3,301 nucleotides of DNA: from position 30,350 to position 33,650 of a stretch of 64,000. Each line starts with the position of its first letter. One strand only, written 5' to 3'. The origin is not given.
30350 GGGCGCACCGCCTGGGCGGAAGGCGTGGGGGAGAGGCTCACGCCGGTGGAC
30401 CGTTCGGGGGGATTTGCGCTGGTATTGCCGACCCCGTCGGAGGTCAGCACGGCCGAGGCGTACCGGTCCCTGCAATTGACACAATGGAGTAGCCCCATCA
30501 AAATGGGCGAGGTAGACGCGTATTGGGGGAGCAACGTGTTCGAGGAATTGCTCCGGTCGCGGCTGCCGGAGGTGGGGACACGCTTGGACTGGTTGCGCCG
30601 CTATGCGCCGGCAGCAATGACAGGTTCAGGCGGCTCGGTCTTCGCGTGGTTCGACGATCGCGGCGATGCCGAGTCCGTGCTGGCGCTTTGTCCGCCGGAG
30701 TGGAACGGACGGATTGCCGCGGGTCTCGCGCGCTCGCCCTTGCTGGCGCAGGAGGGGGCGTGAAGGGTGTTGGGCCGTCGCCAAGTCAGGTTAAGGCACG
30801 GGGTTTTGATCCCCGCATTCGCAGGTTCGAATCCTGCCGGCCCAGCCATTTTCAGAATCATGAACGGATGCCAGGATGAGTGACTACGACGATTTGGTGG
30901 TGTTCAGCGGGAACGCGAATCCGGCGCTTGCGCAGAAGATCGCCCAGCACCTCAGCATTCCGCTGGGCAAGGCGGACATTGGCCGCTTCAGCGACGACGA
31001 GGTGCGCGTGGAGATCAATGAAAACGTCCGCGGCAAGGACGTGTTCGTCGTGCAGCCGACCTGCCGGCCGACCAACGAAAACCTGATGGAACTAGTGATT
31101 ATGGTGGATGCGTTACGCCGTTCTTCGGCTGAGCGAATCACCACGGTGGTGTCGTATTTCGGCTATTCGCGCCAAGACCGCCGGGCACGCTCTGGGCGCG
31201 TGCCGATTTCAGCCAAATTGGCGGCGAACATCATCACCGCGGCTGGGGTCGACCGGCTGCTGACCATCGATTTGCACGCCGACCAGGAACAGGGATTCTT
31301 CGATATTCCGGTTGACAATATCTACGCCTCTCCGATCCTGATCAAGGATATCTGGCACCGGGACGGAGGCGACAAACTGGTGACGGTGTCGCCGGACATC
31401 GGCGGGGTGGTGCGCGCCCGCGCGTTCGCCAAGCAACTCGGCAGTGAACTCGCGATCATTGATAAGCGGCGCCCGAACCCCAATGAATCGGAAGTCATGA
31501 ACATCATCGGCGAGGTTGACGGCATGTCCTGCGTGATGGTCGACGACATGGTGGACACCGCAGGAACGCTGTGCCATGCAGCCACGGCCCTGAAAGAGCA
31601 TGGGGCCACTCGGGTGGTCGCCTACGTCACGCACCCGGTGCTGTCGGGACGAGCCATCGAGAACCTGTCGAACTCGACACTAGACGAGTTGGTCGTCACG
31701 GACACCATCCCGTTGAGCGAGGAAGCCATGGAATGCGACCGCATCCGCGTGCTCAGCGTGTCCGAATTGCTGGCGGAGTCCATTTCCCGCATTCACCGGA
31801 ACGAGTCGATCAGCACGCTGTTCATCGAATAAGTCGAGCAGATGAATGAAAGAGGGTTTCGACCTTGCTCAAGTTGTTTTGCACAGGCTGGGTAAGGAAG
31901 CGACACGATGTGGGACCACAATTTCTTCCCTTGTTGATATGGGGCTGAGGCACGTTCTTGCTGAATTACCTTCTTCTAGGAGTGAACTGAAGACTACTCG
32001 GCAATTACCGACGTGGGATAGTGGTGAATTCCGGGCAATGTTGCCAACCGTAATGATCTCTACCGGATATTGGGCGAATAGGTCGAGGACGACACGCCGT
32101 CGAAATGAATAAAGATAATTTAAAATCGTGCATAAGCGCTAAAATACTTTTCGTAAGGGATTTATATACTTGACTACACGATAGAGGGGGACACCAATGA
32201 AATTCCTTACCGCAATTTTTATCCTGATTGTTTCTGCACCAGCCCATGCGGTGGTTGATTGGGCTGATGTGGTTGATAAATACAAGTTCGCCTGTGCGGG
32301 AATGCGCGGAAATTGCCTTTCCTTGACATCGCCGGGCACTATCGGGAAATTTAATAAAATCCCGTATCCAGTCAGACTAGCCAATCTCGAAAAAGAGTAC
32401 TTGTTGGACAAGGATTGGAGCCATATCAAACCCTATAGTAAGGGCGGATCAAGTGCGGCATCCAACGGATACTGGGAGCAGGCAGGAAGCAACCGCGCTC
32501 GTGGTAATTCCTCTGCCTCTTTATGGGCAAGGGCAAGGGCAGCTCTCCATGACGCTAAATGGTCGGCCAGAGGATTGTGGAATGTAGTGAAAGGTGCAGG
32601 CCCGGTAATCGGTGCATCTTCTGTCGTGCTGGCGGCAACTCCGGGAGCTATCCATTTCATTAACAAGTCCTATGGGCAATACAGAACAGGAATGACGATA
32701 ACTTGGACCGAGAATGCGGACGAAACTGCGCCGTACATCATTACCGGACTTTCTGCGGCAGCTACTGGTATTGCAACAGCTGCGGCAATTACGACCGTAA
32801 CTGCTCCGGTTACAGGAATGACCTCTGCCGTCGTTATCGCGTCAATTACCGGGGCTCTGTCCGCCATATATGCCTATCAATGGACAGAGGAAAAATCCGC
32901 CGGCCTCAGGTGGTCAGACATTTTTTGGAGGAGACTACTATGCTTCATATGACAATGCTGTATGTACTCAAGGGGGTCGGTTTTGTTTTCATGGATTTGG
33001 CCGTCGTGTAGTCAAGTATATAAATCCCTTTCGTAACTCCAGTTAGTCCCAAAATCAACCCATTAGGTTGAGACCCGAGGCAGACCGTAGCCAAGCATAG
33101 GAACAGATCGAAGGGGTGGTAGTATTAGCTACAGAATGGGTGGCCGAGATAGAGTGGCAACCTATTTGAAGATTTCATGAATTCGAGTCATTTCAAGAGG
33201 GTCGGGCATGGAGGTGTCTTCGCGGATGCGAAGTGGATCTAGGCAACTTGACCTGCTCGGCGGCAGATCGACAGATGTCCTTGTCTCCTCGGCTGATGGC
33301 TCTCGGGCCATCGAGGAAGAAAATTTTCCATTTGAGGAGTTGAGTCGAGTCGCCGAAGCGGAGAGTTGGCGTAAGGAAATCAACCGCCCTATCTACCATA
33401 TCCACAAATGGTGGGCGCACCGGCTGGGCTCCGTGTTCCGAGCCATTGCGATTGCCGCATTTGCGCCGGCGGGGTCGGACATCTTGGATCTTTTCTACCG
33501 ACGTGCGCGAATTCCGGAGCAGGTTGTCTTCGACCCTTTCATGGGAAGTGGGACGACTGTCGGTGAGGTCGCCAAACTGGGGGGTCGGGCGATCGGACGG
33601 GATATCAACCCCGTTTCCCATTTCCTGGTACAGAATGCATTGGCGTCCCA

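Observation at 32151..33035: A secreted HNH-like protein gene bracketed by a perfect 27-bp inverted repeat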

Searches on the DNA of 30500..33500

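Call 84: search_rna_families(source=window, start=30500, end=33500, threshold=gathering)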
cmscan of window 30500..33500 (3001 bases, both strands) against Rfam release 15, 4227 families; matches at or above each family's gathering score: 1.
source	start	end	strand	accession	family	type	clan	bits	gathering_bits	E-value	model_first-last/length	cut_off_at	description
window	30771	30845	+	RF00005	tRNA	Gene; tRNA;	CL00001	60.8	29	4.9e-12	1-71/71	no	tRNA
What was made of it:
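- Tried and rejected: Only the tRNA-Gln matched (call 84).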
